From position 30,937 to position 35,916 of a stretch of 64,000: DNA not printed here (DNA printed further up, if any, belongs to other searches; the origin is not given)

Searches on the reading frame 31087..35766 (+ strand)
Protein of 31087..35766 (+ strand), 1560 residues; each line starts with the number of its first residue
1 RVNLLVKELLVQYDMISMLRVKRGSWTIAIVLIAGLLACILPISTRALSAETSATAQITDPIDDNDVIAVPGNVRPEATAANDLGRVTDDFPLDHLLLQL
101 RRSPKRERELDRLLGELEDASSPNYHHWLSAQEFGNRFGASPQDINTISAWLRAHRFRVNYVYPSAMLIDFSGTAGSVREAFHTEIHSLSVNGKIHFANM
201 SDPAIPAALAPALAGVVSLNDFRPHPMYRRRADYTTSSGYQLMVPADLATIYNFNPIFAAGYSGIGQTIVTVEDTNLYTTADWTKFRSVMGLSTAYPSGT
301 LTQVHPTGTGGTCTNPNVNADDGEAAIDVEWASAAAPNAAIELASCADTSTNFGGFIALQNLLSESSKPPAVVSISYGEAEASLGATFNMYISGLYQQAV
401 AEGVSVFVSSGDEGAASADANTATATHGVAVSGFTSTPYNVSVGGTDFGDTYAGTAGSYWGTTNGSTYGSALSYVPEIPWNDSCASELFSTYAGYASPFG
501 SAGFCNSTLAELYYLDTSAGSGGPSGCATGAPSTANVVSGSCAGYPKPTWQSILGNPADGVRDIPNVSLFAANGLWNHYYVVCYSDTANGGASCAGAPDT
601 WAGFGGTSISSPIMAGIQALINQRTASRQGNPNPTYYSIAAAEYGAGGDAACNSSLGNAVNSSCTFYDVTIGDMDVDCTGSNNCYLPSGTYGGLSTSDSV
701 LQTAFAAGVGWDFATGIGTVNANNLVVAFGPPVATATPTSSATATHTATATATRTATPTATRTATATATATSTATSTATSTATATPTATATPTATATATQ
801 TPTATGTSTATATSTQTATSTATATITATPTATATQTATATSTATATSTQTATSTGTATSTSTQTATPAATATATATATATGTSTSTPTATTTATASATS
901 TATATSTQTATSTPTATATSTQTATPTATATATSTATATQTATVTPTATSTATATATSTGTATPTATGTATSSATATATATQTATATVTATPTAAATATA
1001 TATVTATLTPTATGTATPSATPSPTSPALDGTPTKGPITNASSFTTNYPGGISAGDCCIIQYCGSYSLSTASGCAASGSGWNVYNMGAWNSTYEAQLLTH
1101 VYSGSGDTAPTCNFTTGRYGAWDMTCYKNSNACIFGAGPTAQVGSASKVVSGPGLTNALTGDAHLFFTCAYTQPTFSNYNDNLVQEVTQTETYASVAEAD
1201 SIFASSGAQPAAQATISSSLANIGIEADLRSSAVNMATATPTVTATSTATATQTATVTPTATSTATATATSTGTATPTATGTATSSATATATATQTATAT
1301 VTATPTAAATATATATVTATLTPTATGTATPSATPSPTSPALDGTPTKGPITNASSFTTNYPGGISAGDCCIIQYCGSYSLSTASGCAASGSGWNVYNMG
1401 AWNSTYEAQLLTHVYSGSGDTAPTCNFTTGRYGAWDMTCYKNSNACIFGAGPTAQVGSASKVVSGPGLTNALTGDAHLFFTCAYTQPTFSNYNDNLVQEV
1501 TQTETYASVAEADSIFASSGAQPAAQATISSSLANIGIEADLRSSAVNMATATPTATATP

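Call 8: search_protein_families(library=pfam, proteins=[window:31087-35766:+], max_evalue=0.0001)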
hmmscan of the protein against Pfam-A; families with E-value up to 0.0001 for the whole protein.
window:31087-35766:+ (1560 aa): 1 family
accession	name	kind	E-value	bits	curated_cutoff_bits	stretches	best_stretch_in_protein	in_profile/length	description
PF09286.16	Pro-kuma_activ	-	8.8e-25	88.1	23.5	1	103-222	22-143/143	Pro-kumamolisin, activation domain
